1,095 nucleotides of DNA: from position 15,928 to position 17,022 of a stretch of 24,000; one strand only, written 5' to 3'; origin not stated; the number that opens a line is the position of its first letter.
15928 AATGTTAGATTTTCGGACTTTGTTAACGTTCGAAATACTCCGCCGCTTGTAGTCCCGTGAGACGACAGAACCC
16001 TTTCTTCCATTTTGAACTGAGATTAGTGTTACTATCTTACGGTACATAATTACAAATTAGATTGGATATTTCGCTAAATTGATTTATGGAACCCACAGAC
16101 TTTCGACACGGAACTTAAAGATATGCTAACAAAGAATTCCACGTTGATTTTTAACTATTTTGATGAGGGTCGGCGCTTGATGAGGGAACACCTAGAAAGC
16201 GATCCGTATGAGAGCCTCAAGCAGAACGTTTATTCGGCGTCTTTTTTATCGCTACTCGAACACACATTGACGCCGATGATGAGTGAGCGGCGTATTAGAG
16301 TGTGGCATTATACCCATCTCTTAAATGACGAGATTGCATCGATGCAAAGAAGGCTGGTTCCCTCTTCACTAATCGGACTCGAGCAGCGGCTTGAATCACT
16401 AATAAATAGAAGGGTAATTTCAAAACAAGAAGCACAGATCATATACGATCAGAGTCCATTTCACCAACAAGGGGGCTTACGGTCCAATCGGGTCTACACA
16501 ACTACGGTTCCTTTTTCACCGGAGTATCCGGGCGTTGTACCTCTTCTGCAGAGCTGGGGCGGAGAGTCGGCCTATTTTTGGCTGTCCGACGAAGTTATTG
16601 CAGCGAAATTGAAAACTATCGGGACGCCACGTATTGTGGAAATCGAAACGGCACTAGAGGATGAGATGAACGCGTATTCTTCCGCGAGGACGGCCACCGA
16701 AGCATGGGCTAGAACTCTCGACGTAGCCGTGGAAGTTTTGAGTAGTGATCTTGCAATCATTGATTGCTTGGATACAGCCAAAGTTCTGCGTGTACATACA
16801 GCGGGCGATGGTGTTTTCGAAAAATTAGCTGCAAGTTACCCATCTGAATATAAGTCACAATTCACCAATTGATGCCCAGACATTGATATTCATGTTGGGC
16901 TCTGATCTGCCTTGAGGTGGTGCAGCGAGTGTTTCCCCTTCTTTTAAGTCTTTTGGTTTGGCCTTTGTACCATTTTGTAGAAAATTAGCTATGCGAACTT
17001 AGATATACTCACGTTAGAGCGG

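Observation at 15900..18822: Low-GC cargo block between the recombinase/AlpA module and the tRNA-Cys scar: candidate undescribed defence or toxin locus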

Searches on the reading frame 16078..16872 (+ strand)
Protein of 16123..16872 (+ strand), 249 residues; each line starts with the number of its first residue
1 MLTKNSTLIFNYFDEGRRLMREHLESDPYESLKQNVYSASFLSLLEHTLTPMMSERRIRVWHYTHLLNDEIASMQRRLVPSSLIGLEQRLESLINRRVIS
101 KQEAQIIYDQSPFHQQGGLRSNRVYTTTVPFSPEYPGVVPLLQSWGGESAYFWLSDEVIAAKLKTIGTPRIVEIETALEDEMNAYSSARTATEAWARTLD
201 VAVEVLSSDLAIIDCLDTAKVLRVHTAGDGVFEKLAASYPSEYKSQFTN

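Call 5: search_protein_families(library=pfam, proteins=[window:16123-16872:+], max_evalue=0.01)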
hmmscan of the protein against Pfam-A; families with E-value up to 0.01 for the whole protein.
window:16123-16872:+ (249 aa): 1 family
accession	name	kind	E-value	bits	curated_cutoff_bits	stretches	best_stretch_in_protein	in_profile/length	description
PF22339.1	YgxA-like_sub_bind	-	0.0053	17.6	27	0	10-94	12-90/100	YgxA-like substrate binding domain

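Call 6: search_protein_families(library=padloc, proteins=[window:16123-16872:+], max_evalue=0.1)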
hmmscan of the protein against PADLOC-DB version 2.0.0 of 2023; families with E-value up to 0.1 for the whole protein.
window:16123-16872:+ (249 aa): 0 families

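Call 7: search_protein_families(library=ncbifam, proteins=[window:16123-16872:+], max_evalue=0.01)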
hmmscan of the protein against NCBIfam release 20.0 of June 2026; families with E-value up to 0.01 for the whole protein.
window:16123-16872:+ (249 aa): 0 families

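Call 8: search_protein_families(library=phrogs, proteins=[window:16123-16872:+], max_evalue=0.01)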
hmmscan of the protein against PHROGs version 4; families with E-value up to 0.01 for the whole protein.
window:16123-16872:+ (249 aa): 0 families

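Call 10: find_homologous_proteins(query=window:16123-16872:+)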
Query window:16123-16872:+ (249 aa): 49 proteins with E <= 0.001 among 950 candidates.
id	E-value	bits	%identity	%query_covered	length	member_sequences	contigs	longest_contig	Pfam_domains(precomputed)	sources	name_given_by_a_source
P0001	8.0e-160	548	100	100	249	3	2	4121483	-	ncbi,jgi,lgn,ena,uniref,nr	ncbi:hypothetical protein MED193_06289 [Roseobacter sp. MED193]|uniref:hypothetical protein n=1 Tax=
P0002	6.2e-100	352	67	96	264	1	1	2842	-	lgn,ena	-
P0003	2.0e-98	347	62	96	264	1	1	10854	-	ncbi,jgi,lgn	-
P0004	5.3e-96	339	66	96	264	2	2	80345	-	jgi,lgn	-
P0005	1.8e-95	337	64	96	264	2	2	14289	-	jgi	jgi:hypothetical protein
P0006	3.3e-92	327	61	96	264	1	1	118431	-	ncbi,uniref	ncbi:hypothetical protein AB9F29_16800 [Falsihalocynthiibacter sp. S25ZX9]|uniref:hypothetical prote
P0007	7.8e-90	319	61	97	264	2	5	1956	-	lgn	-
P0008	1.5e-88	315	60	97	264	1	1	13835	-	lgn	-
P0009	3.6e-88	313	61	96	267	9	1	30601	-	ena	-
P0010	3.2e-86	307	55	100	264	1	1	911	-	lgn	-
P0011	1.2e-85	305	56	96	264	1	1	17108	-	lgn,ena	-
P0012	2.6e-85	304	59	97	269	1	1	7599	-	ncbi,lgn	-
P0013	3.3e-85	304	59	96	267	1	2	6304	-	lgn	-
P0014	4.6e-84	300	58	96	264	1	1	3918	-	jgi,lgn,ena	-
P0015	4.5e-83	297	57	94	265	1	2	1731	-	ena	-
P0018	2.2e-81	291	56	96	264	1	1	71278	-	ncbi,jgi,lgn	-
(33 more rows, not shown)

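Call 13: find_encoding_contigs(protein=P0006, flank=8000, max_places=2)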
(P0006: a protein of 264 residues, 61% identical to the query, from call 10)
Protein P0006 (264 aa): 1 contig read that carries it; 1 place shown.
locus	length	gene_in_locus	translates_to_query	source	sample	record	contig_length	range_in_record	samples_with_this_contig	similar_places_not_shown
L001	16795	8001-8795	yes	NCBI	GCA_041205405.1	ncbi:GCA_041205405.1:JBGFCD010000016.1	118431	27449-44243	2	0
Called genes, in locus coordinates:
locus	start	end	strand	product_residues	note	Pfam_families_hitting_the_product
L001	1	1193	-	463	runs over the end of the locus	PF02195:ParB_N, PF01555:N6_N4_Mtase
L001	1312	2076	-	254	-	-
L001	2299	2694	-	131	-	PF06356:DUF1064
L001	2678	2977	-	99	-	-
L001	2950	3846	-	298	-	PF13730:HTH_36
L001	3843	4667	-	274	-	-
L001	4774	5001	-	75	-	-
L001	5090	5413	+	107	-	-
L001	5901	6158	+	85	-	-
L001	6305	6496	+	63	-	PF12728:HTH_17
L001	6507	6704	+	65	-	-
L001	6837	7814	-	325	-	-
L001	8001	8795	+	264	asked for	-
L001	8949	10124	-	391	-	PF14279:HNH_5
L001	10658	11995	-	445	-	PF06808:DctM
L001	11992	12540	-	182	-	PF04290:DctQ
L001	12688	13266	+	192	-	PF09335:VTT_dom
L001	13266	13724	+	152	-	PF02600:DsbB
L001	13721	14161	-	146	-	PF13404:HTH_AsnC-type, PF13412:HTH_24, PF01037:AsnC_trans_reg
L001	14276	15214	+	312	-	PF00491:Arginase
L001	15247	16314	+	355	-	PF02423:OCD_Mu_crystall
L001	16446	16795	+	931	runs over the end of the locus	PF00521:DNA_topoisoIV, PF03989:DNA_gyraseA_C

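Call 14: find_encoding_contigs(protein=P0004, flank=8000, max_places=2)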
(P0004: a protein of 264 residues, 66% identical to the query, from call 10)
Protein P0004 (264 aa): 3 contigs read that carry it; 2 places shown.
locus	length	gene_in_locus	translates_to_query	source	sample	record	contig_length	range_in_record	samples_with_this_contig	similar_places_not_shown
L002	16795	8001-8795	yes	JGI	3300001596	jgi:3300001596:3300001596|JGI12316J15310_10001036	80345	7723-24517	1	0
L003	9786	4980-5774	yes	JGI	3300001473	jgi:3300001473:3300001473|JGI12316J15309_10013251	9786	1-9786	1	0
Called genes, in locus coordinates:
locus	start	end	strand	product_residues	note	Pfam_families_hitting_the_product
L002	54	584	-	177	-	-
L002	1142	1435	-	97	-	PF03795:YCII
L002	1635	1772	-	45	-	-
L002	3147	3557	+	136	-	PF02082:Rrf2, PF12802:MarR_2 (faint)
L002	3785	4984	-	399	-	-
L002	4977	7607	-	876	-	PF13289:SIR2_2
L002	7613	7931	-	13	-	-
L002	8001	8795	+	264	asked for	-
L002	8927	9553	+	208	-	-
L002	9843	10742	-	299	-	PF13391:HNH_2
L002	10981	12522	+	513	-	PF00890:FAD_binding_2, PF01266:DAO, PF01593:Amino_oxidase, PF03486:HI0933_like (faint), PF07992:Pyr_redox_2 (faint), PF12831:FAD_oxidored (weak), PF13450:NAD_binding_8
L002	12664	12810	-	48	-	-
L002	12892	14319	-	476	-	-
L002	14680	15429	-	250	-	-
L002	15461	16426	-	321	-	PF00355:Rieske, PF00848:Ring_hydroxyl_A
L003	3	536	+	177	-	?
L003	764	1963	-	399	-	-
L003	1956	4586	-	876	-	PF13289:SIR2_2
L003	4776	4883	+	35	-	-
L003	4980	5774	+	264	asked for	-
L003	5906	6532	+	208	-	-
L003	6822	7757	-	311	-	PF13391:HNH_2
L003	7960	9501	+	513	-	PF00890:FAD_binding_2, PF01266:DAO, PF01593:Amino_oxidase, PF03486:HI0933_like (faint), PF07992:Pyr_redox_2 (faint), PF12831:FAD_oxidored (weak), PF13450:NAD_binding_8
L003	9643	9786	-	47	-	?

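Call 15: find_encoding_contigs(protein=P0018, flank=8000, max_places=2)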
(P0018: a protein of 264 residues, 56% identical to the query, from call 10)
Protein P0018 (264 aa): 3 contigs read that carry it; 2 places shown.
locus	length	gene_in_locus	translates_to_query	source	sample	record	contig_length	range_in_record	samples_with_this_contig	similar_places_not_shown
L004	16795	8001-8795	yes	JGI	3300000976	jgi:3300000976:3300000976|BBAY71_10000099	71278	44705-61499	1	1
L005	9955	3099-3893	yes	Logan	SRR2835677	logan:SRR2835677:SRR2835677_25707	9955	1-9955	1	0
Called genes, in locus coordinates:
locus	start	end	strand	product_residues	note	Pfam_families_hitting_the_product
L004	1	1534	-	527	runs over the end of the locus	PF07728:AAA_5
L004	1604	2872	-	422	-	PF01381:HTH_3 (weak), PF00145:DNA_methylase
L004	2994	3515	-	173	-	-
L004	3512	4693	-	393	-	PF13356:Arm-DNA-bind_3, PF00589:Phage_integrase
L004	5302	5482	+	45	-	-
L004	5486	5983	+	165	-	-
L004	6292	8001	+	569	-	-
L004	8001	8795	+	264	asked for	-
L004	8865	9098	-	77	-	-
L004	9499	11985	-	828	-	PF19898:DUF6371, PF01751:Toprim (weak), PF13155:Toprim_2 (faint), PF06048:DUF927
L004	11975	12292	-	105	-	-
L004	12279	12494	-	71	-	PF12728:HTH_17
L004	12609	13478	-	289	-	-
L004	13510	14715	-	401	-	PF13356:Arm-DNA-bind_3, PF14659:Phage_int_SAM_3 (weak), PF00589:Phage_integrase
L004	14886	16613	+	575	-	PF20172:DUF6538, PF00589:Phage_integrase (weak)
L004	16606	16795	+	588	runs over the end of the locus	-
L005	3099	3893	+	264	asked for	-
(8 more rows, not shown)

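Call 24: find_related_loci(query=A2, collection=genome_contigs, flank=8000)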
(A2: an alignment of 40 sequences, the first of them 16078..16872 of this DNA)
Query A2 (264 aa) in genome_contigs; peptide patterns used: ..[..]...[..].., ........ (x = any residue, [..] = any of these).
117 stretches matched a pattern; 81 encode a relative of the query (tblastn E <= 1e-3); the best 80 are kept; 79 distinct loci.
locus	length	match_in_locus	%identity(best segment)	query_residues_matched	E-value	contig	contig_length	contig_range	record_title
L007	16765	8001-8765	56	1-255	5e-97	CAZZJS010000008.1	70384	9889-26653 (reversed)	MAG TPA_asm: uncultured Rickettsiales bacterium isolate SRP065251_co1_43 genome assembly, contig: NODE_152_length_70384_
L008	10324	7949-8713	57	1-255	4e-95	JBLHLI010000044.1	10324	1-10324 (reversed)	MAG: Enterobacterales bacterium isolate 3300054698_124 Ga0535670_0013624, whole genome shotgun sequence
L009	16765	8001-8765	53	1-255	1e-89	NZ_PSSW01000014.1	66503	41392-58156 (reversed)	Marinobacter flavimaris strain LMG 23834 MDHKLMBL_14, whole genome shotgun sequence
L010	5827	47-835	52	1-263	6e-89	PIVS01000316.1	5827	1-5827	MAG: Desulfobacteraceae bacterium isolate Glo_11 GloG15_CONTIG21006, whole genome shotgun sequence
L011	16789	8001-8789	51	1-263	5e-88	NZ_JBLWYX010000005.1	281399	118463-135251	MAG: Marinobacter sp. isolate EC01-08 C01maxbin.020RE.5K@5, whole genome shotgun sequence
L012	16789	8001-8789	51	1-263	1e-87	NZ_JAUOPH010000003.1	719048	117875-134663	Marinobacter sp. 2_MG-2023 strain I2M14 FNIEBEFK_3, whole genome shotgun sequence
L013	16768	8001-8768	50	1-256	2e-85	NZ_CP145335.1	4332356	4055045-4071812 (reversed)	Salinisphaera sp. SPP-AMP-43 chromosome, complete genome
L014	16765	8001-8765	51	1-255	2e-85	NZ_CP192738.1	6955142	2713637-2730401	Hahella sp. NBU794 chromosome, complete genome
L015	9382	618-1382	50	1-255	8e-85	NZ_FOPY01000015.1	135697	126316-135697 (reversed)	Modicisalibacter xianhensis strain CGMCC 1.6848, whole genome shotgun sequence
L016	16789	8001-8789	49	1-263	2e-84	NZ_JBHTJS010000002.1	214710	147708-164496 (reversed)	Oceanisphaera ostreae strain CCUG 60525 GCM70027491_20, whole genome shotgun sequence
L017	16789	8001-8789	49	1-263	1e-83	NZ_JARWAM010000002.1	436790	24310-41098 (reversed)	Franzmannia qiaohouensis strain DSM 26770 contig00002, whole genome shotgun sequence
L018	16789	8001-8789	49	1-263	6e-83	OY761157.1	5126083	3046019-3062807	MAG: Geopsychrobacteraceae bacterium isolate 7e0229ee-3fa4-4a3a-a36e-7d24d540a0b4 genome assembly, chromosome: 1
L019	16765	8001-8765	48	1-255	4e-80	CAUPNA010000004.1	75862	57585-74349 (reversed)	MAG: uncultured Undibacterium sp. isolate m07-metabat.13 genome assembly, contig: m07-c61, whole genome shotgun sequence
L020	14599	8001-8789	47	1-263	1e-79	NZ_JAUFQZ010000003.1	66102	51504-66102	Vibrio breoganii strain CECT 7222 velvet_auto_105_3, whole genome shotgun sequence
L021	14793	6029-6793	49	1-255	2e-79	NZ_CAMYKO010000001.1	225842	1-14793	MAG: uncultured Methylophaga sp. isolate Biocath_Gamma_020 k127_651, whole genome shotgun sequence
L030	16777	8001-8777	36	1-258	6e-46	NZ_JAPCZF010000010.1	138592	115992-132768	Novosphingobium sp. JCM 18896 strain ALB-2 contig10, whole genome shotgun sequence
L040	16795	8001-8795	34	1-264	2e-42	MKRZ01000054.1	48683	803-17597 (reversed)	MAG: Mesorhizobium sp. 61-13 SCNpilot_expt_1000_bf_scaffold_1933, whole genome shotgun sequence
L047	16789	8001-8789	33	1-262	1e-40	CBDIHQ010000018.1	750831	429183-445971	MAG: Aquabacter sp. isolate 7e7a62fc-4913-440f-9684-c98570a3fd34 genome assembly, contig: contig_18, whole genome shotgu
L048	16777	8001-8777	34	1-258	1e-40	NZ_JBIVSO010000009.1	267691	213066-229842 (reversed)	Rhizobium sp. NPDC092011 NPDC092011_195_E9.ctg-0009, whole genome shotgun sequence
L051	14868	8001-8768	34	1-255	4e-40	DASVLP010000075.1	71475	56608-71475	MAG TPA_asm: Sphingomonadaceae bacterium isolate SMAG_U3076 k141_44245, whole genome shotgun sequence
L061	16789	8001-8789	32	1-261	4e-39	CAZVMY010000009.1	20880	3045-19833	MAG TPA_asm: uncultured Methylocystis sp. isolate SRP287051_co2_145 genome assembly, contig: NODE_4986_length_20880_cov_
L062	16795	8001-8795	32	1-264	4e-38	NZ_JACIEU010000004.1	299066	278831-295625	Sphingobium scionense strain DSM 19371 Ga0373320_004, whole genome shotgun sequence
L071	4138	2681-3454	30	1-255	6e-34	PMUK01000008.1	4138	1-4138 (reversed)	MAG: Vulcanimicrobiota bacterium isolate palsa_1485 73.20110700_P3D.28_contig_209293, whole genome shotgun sequence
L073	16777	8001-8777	33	1-258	2e-39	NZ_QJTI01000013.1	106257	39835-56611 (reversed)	Rhodopseudomonas faecalis strain JCM 11668 Ga0074893_113, whole genome shotgun sequence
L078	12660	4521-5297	33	1-258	1e-37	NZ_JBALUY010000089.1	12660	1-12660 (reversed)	MAG: Phenylobacterium sp. isolate 4NakV-16 NODE_89_length_12660_cov_3.401812, whole genome shotgun sequence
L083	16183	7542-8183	34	1-213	8e-34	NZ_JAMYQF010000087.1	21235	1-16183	Mesorhizobium sp. M0621 M0621_contig00087, whole genome shotgun sequence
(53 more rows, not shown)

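Call 25: find_related_loci(query=A2, collection=metagenome_contigs, flank=8000)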
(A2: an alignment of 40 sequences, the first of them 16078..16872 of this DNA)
Query A2 (264 aa) in metagenome_contigs; peptide patterns used: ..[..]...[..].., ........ (x = any residue, [..] = any of these).
168 stretches matched a pattern; 134 encode a relative of the query (tblastn E <= 1e-3); the best 80 are kept; 80 distinct loci.
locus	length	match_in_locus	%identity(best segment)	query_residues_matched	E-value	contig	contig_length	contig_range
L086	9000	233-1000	62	1-256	9e-114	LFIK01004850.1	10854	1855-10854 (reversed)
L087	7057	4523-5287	65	1-255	1e-111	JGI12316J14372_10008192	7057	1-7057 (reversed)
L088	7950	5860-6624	65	1-255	1e-111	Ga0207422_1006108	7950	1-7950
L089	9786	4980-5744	65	1-255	7e-112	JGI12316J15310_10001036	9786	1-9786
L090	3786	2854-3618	54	1-255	8e-96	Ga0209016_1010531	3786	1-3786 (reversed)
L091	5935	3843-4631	52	1-263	1e-91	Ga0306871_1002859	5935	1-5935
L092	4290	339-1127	52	1-263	6e-92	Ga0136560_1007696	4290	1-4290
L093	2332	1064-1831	56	1-256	1e-94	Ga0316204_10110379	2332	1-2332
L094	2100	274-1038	52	1-255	1e-94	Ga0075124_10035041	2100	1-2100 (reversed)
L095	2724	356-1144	51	1-263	1e-92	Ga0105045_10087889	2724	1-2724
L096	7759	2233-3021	51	1-263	2e-90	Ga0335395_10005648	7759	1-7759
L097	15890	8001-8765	53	1-255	7e-90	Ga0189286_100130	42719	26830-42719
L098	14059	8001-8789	52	1-263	1e-89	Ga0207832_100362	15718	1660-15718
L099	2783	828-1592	52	1-255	1e-89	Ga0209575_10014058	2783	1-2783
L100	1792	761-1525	52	1-255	2e-92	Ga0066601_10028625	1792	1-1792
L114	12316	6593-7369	36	1-258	4e-49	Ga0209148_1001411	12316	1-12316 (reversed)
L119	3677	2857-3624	34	1-255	2e-45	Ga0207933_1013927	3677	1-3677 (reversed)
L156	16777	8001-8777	33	1-258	1e-39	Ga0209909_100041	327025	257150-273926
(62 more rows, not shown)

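Call 27: predict_structure(alignment_id=A2)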
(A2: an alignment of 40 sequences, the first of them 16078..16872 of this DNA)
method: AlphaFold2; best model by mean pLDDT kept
length: 264 residues; sequences in the alignment: 40
mean_pLDDT: 89.8   pTM: 0.85
mean pLDDT of the five models: 89.8, 88.9, 88.6, 85.4, 85.1
residues with pLDDT >= 90: 175; 70-90: 71; 50-70: 14; < 50: 4
segments of 3 or more residues with pLDDT < 50: 261-264
pLDDT, mean of each block of 10 residues (from residue 1): 94 98 98 95 94 98 97 94 90 87 92 94 89 85 91 85 65 89 93 93 96 93 90 94 89 67 43
secondary structure, 60 per line:
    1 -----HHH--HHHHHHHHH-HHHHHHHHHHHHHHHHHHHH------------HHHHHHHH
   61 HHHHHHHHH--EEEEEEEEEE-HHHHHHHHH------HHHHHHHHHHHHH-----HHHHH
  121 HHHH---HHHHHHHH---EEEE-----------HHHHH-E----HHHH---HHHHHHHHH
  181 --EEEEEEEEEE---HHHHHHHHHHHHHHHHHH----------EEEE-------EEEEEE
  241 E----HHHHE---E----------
elements in order: H11-19 H21-40 H53-69 E72-81 H83-91 H98-110 H116-124 H128-135 E139-142 H154-158 H165-168 H172-180 E183-192 H196-213 E224-227 E235-241 H246-249
